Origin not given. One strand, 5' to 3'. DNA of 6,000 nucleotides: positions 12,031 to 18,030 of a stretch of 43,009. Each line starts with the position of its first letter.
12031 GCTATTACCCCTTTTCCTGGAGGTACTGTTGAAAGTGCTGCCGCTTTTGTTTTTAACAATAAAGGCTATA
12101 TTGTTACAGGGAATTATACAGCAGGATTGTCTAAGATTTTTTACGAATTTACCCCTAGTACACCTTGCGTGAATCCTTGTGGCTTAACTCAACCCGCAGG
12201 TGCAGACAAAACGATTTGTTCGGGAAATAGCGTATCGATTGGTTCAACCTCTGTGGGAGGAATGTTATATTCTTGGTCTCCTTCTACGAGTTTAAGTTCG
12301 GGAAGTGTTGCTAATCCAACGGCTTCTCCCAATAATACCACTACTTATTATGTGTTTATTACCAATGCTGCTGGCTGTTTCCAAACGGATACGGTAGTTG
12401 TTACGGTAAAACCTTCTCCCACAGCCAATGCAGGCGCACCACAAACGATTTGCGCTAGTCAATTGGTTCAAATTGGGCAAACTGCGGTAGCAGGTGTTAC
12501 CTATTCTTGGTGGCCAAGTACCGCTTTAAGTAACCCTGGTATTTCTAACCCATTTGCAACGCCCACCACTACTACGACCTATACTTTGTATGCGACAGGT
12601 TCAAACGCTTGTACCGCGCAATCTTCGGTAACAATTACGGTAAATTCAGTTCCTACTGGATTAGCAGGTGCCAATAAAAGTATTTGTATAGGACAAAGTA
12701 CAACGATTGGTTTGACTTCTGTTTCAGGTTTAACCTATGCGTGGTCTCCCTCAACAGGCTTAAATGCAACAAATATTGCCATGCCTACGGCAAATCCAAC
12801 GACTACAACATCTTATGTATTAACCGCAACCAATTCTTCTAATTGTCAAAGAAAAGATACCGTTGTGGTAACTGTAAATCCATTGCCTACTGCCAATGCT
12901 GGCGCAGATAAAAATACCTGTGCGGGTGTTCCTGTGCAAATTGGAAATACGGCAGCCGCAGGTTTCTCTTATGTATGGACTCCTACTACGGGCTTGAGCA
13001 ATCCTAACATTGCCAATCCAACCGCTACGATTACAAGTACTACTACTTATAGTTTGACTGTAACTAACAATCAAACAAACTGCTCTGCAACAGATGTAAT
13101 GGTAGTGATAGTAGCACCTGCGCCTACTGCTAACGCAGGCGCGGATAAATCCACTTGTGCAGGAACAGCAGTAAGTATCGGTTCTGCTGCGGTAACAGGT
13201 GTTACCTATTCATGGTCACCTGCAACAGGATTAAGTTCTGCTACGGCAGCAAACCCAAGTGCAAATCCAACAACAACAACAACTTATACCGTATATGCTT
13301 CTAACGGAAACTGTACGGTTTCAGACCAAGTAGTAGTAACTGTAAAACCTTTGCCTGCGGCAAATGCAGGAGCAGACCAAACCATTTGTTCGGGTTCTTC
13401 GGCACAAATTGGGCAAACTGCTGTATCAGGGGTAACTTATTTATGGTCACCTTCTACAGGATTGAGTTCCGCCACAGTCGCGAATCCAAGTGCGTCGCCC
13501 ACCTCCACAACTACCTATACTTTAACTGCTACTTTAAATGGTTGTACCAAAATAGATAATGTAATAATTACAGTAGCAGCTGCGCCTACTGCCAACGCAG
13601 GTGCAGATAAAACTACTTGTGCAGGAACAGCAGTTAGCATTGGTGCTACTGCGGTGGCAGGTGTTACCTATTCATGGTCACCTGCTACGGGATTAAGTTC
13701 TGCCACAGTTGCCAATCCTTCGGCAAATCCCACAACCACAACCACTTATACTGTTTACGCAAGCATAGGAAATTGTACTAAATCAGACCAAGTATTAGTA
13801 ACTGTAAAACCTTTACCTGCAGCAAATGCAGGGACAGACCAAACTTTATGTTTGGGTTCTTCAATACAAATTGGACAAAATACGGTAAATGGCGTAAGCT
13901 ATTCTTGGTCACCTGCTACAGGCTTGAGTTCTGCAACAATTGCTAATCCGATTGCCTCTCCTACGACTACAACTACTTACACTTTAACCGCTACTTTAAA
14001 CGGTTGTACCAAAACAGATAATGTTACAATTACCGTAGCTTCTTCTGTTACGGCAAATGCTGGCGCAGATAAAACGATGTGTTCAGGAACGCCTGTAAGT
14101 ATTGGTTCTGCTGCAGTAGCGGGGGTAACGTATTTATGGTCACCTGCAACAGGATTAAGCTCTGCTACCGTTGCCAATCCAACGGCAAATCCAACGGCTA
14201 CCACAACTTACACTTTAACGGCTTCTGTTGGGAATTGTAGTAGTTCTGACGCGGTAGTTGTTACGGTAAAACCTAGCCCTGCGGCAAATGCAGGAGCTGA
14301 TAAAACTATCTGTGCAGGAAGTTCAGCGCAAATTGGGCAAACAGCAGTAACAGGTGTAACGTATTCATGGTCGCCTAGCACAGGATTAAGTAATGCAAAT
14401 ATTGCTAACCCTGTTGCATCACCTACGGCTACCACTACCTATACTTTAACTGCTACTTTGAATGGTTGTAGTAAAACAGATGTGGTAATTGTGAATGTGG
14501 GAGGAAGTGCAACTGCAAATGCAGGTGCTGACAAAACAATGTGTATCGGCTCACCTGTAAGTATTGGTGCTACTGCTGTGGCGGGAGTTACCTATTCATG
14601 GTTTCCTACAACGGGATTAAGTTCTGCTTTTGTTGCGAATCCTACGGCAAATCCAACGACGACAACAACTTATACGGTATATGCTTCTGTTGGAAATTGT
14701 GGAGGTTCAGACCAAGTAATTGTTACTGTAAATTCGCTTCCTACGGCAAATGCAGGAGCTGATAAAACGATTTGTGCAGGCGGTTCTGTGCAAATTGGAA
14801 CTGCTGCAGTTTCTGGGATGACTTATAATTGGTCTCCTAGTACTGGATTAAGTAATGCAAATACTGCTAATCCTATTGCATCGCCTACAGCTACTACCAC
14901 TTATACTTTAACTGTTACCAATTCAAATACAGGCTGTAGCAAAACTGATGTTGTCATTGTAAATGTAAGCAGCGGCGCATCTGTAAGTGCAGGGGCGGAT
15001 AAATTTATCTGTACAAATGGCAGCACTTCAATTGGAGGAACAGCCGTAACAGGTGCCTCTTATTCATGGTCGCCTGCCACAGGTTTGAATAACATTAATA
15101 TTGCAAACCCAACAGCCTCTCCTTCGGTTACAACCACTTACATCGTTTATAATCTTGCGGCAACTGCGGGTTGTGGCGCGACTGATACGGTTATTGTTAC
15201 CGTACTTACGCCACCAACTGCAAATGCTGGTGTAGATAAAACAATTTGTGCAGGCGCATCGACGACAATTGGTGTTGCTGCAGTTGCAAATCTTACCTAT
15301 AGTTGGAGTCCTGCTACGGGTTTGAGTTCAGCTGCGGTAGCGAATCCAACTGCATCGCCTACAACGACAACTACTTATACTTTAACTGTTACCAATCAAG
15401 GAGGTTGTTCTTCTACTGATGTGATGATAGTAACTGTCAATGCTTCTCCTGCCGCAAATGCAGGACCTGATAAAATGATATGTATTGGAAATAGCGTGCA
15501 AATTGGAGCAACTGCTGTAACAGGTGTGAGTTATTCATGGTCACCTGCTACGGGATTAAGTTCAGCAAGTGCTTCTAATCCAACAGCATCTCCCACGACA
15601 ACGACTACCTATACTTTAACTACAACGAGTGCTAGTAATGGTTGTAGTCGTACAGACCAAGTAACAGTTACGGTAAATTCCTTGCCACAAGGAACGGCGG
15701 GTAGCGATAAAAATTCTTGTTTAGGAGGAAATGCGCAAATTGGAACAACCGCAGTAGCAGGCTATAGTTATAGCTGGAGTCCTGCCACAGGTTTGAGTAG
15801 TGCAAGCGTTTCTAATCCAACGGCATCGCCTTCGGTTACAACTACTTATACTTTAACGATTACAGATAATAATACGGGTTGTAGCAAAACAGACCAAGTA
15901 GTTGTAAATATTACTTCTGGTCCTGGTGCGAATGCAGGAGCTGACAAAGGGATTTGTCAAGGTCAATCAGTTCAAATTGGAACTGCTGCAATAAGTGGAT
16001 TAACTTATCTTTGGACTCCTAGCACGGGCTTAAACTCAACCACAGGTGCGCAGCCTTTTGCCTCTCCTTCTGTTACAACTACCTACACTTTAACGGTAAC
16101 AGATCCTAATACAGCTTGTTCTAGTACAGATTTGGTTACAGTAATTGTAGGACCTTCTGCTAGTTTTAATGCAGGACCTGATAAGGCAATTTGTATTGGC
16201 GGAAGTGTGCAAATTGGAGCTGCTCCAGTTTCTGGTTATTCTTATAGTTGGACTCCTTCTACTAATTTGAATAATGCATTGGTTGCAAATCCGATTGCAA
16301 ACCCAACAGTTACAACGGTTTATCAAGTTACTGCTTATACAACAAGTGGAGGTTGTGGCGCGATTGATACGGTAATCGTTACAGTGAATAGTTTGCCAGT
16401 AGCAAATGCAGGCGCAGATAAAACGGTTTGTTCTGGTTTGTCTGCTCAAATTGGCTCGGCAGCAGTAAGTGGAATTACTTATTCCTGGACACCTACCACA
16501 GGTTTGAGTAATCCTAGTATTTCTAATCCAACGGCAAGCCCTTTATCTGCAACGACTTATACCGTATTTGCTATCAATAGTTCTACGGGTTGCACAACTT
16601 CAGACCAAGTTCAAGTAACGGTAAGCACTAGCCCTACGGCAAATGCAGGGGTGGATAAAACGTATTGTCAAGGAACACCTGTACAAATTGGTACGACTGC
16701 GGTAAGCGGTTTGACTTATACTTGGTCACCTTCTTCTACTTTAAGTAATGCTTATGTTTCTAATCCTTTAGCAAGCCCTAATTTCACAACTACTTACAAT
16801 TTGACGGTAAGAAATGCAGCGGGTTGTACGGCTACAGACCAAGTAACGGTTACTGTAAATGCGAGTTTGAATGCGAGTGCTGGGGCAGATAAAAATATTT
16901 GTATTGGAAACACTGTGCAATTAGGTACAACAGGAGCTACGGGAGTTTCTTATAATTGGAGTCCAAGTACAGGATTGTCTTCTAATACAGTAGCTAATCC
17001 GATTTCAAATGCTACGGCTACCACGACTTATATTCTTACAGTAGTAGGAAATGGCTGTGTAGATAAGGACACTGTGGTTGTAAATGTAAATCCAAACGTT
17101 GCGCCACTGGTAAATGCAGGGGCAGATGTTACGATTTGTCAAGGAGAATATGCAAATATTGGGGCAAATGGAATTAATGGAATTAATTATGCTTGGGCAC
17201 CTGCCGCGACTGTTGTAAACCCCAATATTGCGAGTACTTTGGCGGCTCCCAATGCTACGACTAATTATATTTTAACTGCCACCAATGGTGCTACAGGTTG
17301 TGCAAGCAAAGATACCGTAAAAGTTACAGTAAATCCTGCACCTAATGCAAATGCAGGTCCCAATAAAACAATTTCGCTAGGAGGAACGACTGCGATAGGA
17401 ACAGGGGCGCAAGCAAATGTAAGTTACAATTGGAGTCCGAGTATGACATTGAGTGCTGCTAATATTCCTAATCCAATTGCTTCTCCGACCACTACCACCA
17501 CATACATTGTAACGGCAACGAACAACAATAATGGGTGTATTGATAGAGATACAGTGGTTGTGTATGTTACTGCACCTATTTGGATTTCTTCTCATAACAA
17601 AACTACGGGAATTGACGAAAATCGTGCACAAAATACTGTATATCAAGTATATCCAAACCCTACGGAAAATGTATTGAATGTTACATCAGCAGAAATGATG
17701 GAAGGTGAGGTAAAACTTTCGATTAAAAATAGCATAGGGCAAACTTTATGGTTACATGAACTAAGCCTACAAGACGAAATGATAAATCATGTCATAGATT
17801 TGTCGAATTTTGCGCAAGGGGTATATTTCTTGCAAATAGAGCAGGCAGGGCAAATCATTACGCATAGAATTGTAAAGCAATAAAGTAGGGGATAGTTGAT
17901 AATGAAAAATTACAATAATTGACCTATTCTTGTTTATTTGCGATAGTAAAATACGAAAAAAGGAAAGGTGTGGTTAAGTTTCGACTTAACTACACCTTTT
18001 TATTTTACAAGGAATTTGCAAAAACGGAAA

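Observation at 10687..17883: Kelch-headed, 23-module T9SS surface fibre with a DUF4907-like lipoprotein partner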

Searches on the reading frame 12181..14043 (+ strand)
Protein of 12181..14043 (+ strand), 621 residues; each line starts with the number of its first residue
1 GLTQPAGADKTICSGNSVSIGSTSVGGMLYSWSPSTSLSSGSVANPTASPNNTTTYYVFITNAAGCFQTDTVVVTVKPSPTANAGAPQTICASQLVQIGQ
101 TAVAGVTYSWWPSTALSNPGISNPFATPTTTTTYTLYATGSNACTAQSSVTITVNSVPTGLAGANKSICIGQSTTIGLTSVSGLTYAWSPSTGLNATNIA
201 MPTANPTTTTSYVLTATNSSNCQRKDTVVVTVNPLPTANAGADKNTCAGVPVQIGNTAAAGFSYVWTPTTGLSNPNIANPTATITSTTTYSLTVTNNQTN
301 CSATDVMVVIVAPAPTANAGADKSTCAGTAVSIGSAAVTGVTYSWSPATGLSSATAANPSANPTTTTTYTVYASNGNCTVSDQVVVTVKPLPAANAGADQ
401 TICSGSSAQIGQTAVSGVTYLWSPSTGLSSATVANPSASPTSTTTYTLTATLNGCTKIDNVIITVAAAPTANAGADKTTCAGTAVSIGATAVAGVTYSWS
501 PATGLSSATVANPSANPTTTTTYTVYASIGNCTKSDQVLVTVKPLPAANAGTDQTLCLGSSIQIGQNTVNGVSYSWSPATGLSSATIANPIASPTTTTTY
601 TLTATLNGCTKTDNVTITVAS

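Call 62: search_solved_structures(query=window:12181-14043:+, max_evalue=0.001, show_alignments=2)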
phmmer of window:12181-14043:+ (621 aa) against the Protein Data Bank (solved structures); distinct sequences matched with E-value up to 0.001: 1.
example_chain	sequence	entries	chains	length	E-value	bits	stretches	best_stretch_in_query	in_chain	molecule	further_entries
9flp_A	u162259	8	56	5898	1.5e-132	446.3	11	8-618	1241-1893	The grappling hook protein A in the bacterium Aureispira sp. CCB-QB1 | The grappling hook protein A (GhpA) in the bacterium Aureispira sp. CCB-QB1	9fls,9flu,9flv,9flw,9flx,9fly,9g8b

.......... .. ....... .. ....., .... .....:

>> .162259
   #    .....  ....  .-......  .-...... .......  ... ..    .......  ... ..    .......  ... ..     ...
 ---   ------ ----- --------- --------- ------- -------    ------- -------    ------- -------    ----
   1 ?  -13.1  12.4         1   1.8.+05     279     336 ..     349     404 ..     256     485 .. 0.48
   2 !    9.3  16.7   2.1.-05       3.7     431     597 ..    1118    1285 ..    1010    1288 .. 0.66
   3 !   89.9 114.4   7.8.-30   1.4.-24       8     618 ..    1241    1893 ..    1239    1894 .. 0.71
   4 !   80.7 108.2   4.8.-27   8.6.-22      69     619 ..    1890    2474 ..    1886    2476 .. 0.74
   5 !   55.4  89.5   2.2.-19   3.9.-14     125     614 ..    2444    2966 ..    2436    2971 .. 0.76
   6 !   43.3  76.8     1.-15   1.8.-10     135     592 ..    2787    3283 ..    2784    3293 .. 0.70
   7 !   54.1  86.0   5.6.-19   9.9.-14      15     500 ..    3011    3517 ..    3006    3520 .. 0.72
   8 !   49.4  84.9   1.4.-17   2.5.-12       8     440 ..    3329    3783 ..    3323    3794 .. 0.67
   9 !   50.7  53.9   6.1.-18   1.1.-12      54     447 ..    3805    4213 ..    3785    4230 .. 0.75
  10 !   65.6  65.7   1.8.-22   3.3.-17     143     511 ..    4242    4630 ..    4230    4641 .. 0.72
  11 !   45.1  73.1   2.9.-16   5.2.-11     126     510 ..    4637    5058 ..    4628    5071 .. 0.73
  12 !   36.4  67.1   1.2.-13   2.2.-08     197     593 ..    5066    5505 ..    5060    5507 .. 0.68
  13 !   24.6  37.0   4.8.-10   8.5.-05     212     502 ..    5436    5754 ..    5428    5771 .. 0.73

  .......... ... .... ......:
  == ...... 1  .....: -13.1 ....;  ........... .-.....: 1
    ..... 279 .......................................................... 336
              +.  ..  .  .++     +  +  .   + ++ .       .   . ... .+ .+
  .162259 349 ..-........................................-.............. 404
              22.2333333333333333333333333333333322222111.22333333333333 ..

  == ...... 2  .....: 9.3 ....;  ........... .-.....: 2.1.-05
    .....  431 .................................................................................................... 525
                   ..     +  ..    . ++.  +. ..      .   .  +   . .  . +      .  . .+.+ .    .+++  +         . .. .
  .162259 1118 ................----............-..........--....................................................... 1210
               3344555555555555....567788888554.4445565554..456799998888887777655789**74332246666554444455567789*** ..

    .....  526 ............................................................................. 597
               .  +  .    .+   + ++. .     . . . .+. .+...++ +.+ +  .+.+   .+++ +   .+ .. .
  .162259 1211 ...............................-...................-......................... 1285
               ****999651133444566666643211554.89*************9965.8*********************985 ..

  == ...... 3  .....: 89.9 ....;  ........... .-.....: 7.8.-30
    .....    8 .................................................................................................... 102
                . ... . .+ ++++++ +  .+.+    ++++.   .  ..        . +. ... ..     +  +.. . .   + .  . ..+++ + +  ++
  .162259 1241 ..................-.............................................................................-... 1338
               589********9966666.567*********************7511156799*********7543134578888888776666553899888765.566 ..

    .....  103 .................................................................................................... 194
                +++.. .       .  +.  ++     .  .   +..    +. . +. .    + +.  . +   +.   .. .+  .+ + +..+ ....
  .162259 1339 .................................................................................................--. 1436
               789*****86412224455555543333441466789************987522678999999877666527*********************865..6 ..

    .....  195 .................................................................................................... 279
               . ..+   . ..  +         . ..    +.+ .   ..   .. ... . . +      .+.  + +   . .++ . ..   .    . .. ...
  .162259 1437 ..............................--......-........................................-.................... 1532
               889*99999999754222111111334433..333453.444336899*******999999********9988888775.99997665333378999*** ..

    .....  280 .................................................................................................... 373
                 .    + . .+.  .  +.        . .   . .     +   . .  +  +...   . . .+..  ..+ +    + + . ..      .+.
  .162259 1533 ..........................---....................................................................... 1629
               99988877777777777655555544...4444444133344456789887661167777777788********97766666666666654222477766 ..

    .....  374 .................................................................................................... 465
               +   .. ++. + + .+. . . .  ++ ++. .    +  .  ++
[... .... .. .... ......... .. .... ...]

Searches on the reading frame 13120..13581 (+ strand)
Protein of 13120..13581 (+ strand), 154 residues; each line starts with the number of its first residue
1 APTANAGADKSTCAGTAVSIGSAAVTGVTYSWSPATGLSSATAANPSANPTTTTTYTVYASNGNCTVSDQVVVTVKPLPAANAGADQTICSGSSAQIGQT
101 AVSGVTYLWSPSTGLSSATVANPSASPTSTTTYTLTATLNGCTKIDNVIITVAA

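Call 53: predict_structure(alignment_id=A3)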
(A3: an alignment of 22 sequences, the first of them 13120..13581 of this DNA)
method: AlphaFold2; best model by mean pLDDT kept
length: 154 residues; sequences in the alignment: 22
mean_pLDDT: 95.5   pTM: 0.74
mean pLDDT of the five models: 95.5, 95.2, 94.9, 94.5, 84.5
residues with pLDDT >= 90: 146; 70-90: 8; 50-70: 0; < 50: 0
segments of 3 or more residues with pLDDT < 50: none
pLDDT, mean of each block of 10 residues (from residue 1): 90 94 94 97 96 96 94 95 96 96 97 97 97 97 96 94
secondary structure, 60 per line:
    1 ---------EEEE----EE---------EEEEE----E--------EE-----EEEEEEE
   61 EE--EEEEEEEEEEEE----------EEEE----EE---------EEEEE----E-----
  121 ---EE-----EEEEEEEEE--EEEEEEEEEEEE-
elements in order: E10-13 E29-33 E54-62 E65-76 E87-90 E106-110 E131-139 E142-153

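Call 58: fold_search(model_id=the predicted structure, library=pdb)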
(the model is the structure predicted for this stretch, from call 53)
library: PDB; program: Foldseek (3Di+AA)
matches with E <= 10: 1584; with E <= 0.001: 332
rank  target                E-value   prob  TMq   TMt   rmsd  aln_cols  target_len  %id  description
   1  9fly_A                1.5e-08  1.00  0.46  0.12   8.2       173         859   25  CryoEM structure of the base (4151-5009) in the grappling hook protein A (GhpA) in the bacterium Aureispira sp. CCB-QB (released 2024-10-16)
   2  9fls_A                2.4e-08  1.00  0.47  0.27   6.7       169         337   27  CryoEM structure of the fragment-3 (2061-2397) in the grappling hook protein A (GhpA) in the bacterium Aureispira sp.  (released 2024-10-16)
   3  9flv_A                4.5e-08  1.00  0.49  0.23   6.6       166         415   27  CryoEM structure of the fragment-5 (2393-2807) in the grappling hook protein A (GhpA) in the bacterium Aureispira sp.  (released 2024-10-16)
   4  9flw_A                4.5e-08  1.00  0.48  0.19   7.0       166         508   28  CryoEM structure of the fragment-6 (3571-4078) in the grappling hook protein A (GhpA) in the bacterium Aureispira sp.  (released 2024-10-16)
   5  9flx_A                7.3e-08  1.00  0.47  0.26   7.0       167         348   27  CryoEM structure of the fragment-4 (4074-4421) in the grappling hook protein A (GhpA) in the bacterium Aureispira sp.  (released 2024-10-16)
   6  7ol4_A                2.1e-07  1.00  0.43  0.17   7.4       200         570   16  Mouse contactin-1 neurofascin-155 immunoglobulin domains adhesion complex (released 2022-12-14)
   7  7ol2_A                4.9e-07  1.00  0.48  0.18   6.8       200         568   15  Crystal structure of mouse contactin 1 immunoglobulin domains (released 2022-12-14)
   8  3b43                  5.2e-07  1.00  0.40  0.14   9.3       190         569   15  I-band fragment I65-I70 from titin (released 2008-01-22)
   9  4pbv_C                5.8e-07  1.00  0.38  0.31  13.0       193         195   14  Crystal structure of chicken receptor protein tyrosine phosphatase sigma in complex with TrkC (released 2014-11-12)
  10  2a38_A                6.4e-07  1.00  0.41  0.33  10.0       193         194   17  Crystal structure of the N-Terminus of titin (released 2006-06-24)
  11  2f8v_A                6.4e-07  1.00  0.41  0.34  11.0       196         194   14  Structure of full length telethonin in complex with the N-terminus of titin (released 2006-06-27)
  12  1ya5_A                8.9e-07  1.00  0.41  0.33  10.8       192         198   18  Crystal structure of the titin domains z1z2 in complex with telethonin (released 2005-12-20)
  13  4pbv_E                8.9e-07  1.00  0.36  0.29  12.9       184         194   14  Crystal structure of chicken receptor protein tyrosine phosphatase sigma in complex with TrkC (released 2014-11-12)
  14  8k3j_A                9.9e-07  1.00  0.41  0.14  10.6       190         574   15  Structure of human CNTN2 immunoglobulin domains 1-6 homo-dimer (released 2024-07-17)
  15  6fwx_B                1.1e-06  1.00  0.35  0.30  11.7       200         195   14  Chimeric titin Z1Z2-Z1Z2 tandem (Z1212) functionalized with a GRGDS exogenous peptide from fibronectin (released 2019-03-27)
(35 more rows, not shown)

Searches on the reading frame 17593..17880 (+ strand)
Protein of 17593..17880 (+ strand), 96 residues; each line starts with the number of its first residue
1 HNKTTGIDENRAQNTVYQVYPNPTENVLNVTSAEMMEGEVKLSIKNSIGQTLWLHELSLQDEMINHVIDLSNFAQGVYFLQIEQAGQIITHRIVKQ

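Call 74: search_solved_structures(query=window:17593-17880:+, max_evalue=1, show_alignments=1)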
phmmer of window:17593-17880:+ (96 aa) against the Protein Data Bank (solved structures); distinct sequences matched with E-value up to 1: 7.
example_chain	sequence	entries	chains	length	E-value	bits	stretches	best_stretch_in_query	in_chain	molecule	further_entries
7pzj_A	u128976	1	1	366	0.02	18.5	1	14-83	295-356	Lipase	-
5uyt_A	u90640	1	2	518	0.035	17.7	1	14-82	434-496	Ice-binding protein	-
8glj_D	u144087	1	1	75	0.082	16.5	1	17-96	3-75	Por secretion system C-terminal sorting domain-containing protein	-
8qb1_A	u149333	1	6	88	0.36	14.5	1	20-95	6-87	Mirolase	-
8wef_A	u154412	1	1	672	0.91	13.2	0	21-69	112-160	MALE DISCOVERER 1-INTERACTING RECEPTOR-LIKE KINASE 2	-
8weh_A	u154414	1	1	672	0.93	13.1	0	21-69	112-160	MALE DISCOVERER 1-INTERACTING RECEPTOR-LIKE KINASE 2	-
8wei_A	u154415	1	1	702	0.99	13.1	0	21-69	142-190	MALE DISCOVERER 1-INTERACTING RECEPTOR-LIKE KINASE 2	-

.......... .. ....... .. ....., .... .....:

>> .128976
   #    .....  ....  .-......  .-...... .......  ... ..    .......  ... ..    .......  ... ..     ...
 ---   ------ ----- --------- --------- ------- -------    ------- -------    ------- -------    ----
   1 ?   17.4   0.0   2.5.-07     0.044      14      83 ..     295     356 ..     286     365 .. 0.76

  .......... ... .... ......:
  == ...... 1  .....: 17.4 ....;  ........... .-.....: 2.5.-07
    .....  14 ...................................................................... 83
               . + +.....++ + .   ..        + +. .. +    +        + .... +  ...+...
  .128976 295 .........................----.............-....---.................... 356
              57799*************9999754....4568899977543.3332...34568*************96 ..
